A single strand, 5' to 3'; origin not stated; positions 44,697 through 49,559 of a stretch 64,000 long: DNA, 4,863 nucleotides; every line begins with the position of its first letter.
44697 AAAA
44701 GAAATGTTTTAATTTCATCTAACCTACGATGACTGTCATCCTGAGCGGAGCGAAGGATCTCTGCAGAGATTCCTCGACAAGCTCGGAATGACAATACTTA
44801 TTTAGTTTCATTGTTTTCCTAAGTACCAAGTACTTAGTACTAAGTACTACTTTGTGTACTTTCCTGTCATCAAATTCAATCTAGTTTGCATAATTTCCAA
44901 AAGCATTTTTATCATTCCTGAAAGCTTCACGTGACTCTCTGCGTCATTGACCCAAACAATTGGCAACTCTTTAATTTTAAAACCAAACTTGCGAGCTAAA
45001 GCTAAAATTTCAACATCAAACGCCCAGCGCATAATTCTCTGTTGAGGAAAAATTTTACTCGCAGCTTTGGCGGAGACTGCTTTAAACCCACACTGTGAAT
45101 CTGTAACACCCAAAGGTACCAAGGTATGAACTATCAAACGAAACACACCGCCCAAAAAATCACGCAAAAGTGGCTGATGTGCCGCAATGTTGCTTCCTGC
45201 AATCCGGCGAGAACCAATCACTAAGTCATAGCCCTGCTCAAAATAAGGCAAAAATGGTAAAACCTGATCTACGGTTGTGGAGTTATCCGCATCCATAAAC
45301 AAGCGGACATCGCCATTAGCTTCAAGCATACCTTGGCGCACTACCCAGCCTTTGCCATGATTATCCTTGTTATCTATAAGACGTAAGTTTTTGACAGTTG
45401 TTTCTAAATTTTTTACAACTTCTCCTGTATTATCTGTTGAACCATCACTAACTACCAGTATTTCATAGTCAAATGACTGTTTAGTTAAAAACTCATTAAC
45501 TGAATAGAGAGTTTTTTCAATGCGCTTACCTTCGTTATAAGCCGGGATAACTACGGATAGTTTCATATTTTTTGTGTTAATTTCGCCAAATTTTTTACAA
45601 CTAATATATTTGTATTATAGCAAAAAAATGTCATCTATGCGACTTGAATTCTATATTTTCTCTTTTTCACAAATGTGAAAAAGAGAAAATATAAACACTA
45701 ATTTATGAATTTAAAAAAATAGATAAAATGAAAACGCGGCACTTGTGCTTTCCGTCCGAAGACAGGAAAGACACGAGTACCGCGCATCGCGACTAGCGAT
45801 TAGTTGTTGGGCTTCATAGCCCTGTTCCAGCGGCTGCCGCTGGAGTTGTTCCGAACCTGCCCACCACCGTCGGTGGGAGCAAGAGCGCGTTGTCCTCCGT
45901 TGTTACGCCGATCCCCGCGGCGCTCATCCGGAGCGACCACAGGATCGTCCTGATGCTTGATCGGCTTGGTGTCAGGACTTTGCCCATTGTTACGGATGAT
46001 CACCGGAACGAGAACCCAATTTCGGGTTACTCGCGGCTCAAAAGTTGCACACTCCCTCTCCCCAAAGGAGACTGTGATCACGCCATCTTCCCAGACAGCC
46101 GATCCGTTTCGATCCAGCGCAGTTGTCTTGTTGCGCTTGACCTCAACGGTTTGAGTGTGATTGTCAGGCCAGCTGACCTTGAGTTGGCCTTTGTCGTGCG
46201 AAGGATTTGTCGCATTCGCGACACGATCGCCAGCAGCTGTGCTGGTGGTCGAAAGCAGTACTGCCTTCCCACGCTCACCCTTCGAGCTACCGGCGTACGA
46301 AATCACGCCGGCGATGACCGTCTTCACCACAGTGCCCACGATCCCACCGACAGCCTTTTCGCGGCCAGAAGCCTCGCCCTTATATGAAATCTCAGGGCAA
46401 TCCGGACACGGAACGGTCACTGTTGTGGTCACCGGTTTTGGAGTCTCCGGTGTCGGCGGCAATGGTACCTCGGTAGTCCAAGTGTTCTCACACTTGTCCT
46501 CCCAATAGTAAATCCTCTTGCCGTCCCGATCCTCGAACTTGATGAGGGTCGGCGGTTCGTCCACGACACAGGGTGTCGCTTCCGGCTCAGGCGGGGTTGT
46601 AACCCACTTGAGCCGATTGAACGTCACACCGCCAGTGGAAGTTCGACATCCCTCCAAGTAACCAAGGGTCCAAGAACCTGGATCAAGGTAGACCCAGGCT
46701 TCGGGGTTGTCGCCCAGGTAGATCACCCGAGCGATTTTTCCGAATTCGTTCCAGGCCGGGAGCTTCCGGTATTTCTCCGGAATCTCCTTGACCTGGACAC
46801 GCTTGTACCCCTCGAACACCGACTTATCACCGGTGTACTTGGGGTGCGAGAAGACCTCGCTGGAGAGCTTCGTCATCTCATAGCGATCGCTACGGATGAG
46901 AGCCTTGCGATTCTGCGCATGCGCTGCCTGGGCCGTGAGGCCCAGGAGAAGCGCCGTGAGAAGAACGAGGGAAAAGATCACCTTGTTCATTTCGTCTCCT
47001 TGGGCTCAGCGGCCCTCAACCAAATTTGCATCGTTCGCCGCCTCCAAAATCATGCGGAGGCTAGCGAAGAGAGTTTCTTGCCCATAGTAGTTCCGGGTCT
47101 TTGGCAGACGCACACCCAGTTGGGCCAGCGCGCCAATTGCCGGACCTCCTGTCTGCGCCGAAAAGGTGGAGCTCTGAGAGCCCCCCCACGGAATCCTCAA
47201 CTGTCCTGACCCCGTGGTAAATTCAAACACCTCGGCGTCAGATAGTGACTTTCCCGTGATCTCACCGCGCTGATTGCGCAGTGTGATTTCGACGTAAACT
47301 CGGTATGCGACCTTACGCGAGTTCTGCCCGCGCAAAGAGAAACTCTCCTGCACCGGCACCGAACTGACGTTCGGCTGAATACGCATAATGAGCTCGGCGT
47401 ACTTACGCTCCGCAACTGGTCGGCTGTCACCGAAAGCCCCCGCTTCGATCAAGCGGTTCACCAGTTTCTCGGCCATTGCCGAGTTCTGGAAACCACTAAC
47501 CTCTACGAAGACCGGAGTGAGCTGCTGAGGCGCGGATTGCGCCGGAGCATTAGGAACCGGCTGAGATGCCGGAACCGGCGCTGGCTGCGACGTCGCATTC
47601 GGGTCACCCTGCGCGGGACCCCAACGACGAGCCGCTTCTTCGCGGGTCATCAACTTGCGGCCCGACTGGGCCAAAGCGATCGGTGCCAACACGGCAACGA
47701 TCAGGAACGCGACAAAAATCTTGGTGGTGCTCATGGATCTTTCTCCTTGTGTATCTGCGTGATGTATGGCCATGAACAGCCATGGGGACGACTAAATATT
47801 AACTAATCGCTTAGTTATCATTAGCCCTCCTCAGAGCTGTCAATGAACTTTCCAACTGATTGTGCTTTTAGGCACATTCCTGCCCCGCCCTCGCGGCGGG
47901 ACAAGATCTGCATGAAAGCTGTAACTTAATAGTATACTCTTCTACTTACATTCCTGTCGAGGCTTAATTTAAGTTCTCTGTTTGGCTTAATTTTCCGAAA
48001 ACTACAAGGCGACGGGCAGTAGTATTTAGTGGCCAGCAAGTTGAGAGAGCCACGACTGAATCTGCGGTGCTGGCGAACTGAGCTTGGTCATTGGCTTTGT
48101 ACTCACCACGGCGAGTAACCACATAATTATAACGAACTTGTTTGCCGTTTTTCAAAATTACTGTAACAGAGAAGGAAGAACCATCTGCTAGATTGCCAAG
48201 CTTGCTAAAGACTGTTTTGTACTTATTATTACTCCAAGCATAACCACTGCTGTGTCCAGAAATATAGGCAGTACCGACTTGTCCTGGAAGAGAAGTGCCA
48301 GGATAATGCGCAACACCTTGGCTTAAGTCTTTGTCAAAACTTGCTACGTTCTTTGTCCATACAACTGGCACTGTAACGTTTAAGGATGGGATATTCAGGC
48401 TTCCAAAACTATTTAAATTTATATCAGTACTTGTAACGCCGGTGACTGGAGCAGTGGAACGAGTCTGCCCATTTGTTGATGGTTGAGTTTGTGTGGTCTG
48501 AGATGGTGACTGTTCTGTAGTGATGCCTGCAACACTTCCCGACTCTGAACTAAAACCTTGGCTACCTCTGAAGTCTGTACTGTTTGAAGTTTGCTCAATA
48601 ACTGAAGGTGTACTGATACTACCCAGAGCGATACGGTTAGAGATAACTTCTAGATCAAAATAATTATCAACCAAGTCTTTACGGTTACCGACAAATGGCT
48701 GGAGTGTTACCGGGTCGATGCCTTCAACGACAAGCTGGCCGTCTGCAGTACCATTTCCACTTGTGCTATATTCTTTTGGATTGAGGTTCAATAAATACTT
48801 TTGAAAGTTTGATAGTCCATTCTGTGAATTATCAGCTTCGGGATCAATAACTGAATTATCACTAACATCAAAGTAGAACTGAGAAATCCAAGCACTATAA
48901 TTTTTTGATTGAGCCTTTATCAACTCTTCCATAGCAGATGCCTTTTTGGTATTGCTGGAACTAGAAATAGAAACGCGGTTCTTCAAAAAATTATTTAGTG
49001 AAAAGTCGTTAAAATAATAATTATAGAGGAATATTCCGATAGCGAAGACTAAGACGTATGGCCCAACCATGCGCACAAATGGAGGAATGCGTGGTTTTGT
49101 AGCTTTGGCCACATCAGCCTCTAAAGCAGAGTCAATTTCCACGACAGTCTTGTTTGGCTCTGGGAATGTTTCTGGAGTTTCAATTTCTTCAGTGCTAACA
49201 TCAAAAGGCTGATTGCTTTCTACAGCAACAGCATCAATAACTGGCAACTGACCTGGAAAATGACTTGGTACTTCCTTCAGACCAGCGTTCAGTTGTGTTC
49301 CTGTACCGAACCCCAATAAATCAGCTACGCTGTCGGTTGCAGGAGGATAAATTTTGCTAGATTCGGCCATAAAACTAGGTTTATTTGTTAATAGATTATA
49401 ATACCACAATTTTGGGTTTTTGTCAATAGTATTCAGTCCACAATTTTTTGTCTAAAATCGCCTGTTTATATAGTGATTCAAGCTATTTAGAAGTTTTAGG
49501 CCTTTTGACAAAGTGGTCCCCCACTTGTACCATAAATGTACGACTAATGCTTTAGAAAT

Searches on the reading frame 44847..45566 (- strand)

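Call 53: search_protein_families(library=pfam, proteins=[window:44847-45566:-], max_evalue=0.001)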
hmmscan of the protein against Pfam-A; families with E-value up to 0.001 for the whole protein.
window:44847-45566:- (239 aa): 3 families
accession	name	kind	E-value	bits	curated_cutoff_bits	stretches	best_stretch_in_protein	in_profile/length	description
PF00535.33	Glycos_transf_2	-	1.3e-29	103.8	23.3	1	4-171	1-166/168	Glycosyl transferase family 2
PF10111.15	Glyco_tranf_2_2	-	6.2e-09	36.2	27.3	1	4-102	1-99/276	Glycosyltransferase like family 2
PF13641.12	Glyco_tranf_2_3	-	1.7e-06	28.7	27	1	3-114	3-117/230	Glycosyltransferase like family 2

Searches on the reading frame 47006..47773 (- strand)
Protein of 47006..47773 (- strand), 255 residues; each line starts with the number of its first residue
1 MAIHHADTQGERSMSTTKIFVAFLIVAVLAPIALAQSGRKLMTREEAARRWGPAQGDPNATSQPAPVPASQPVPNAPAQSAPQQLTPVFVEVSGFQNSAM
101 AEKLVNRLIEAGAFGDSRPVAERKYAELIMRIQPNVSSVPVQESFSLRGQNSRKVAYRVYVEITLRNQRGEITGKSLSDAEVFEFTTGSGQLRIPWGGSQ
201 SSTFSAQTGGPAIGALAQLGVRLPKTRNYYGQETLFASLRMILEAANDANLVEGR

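Call 53: search_protein_families(library=pfam, proteins=[window:47006-47773:-], max_evalue=0.001)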
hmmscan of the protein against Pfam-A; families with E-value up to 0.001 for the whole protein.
window:47006-47773:- (255 aa): 0 families

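Call 70: search_protein_families(library=padloc, proteins=[window:47006-47773:-], max_evalue=0.1)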
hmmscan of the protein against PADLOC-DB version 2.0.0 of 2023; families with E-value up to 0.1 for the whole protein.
window:47006-47773:- (255 aa): 1 family
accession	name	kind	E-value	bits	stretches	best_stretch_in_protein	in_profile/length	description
PDLC03635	MTase_III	-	0.042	10.5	1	60-118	136-195/708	Type III methyltransferase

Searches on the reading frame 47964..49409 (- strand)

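Call 53: search_protein_families(library=pfam, proteins=[window:47964-49409:-], max_evalue=0.001)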
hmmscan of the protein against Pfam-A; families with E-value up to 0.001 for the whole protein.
window:47964-49409:- (481 aa): 1 family
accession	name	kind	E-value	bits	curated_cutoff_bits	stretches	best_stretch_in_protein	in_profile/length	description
PF04203.18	Sortase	-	3.7e-20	72.4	26.6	1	338-474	1-124/125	Sortase domain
